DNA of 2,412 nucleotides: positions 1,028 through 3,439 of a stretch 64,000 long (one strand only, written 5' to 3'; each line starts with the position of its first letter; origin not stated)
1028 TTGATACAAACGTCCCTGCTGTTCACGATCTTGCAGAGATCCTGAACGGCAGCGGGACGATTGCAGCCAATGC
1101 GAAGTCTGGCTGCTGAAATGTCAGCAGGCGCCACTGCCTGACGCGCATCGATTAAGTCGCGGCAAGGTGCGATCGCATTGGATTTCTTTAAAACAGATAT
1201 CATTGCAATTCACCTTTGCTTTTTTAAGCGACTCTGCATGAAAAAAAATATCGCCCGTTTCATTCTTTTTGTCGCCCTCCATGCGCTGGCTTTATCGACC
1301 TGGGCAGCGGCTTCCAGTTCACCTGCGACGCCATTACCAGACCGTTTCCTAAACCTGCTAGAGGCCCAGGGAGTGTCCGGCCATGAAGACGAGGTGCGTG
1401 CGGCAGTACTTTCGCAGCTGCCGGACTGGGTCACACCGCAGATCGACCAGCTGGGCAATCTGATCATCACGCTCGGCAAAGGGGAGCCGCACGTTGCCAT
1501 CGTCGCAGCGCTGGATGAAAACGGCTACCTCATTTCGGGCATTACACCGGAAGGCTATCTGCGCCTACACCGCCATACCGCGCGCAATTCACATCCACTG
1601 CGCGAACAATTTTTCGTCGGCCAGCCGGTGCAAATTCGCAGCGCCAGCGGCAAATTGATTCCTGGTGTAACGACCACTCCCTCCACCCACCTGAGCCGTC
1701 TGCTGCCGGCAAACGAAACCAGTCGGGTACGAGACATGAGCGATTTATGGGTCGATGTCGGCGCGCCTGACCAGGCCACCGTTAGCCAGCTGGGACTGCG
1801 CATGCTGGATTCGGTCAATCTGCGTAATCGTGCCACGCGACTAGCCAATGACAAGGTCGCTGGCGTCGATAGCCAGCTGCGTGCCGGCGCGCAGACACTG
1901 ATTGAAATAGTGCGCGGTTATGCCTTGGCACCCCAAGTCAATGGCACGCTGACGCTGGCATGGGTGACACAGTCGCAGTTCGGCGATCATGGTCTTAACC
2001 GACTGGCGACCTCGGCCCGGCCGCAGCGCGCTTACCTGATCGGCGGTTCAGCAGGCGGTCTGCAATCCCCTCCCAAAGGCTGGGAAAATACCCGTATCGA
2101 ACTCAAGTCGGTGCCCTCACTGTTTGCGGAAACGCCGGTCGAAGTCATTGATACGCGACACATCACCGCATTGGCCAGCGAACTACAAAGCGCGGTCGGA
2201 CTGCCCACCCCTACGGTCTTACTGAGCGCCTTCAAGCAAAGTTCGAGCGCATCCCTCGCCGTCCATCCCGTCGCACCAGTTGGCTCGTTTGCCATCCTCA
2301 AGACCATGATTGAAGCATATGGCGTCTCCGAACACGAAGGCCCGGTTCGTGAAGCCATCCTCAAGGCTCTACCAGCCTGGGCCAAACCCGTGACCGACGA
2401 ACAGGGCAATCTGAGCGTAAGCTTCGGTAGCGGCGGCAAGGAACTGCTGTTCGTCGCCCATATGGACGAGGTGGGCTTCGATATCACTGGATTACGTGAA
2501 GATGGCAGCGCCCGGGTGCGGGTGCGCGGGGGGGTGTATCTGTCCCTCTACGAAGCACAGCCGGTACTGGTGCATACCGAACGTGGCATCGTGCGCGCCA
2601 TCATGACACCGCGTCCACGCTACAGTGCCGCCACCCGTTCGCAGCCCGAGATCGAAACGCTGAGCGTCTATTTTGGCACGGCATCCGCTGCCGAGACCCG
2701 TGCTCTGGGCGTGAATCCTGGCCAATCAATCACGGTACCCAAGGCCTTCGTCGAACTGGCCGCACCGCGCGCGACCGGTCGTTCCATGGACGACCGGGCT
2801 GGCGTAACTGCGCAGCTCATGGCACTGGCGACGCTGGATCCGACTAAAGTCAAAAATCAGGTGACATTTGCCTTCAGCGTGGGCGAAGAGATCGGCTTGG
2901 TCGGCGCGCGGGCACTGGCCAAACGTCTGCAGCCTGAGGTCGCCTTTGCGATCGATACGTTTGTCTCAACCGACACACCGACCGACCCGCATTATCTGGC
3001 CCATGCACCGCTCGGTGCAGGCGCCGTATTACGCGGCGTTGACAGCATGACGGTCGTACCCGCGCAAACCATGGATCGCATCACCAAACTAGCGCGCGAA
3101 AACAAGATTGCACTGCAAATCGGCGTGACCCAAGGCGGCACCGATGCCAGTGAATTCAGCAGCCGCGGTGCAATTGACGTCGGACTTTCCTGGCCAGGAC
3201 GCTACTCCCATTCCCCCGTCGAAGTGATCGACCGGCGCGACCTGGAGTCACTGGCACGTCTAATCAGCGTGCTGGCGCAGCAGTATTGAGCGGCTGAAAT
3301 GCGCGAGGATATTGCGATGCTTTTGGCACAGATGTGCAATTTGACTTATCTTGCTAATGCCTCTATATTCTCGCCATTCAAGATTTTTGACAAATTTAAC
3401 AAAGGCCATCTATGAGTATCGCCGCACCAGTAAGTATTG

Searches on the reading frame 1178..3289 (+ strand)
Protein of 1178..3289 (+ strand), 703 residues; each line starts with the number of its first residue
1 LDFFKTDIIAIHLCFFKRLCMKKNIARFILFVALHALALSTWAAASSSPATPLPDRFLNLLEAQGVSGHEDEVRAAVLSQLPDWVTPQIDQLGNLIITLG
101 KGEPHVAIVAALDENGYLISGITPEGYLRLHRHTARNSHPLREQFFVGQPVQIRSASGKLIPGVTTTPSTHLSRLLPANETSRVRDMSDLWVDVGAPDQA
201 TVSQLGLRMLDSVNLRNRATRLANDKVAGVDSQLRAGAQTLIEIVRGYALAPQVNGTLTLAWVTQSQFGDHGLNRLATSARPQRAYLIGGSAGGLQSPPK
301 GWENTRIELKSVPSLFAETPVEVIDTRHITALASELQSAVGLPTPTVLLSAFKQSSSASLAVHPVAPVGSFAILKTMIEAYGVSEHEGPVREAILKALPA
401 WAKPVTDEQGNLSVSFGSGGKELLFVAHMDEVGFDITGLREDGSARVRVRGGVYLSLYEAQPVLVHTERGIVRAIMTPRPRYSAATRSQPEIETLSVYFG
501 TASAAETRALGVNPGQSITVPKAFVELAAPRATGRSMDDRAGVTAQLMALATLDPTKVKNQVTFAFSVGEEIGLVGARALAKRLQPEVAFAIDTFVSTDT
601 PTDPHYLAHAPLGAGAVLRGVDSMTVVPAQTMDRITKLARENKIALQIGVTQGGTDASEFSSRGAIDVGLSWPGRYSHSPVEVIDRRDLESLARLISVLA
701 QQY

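Call 20: search_protein_families(library=pfam, proteins=[window:1178-3289:+], max_evalue=0.00001)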
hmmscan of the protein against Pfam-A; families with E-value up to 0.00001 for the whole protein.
window:1178-3289:+ (703 aa): 3 families
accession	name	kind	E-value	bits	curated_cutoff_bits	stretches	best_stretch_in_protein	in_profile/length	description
PF05343.19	Peptidase_M42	-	3.6e-79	266.3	23.2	2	410-695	1-292/292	M42 glutamyl aminopeptidase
PF01546.33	Peptidase_M20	-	7.7e-11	42.7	24.6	1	533-700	29-204/206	Peptidase family M20/M25/M40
PF04389.22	Peptidase_M28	-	9.3e-08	32.5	21.3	1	537-699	31-189/193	Peptidase family M28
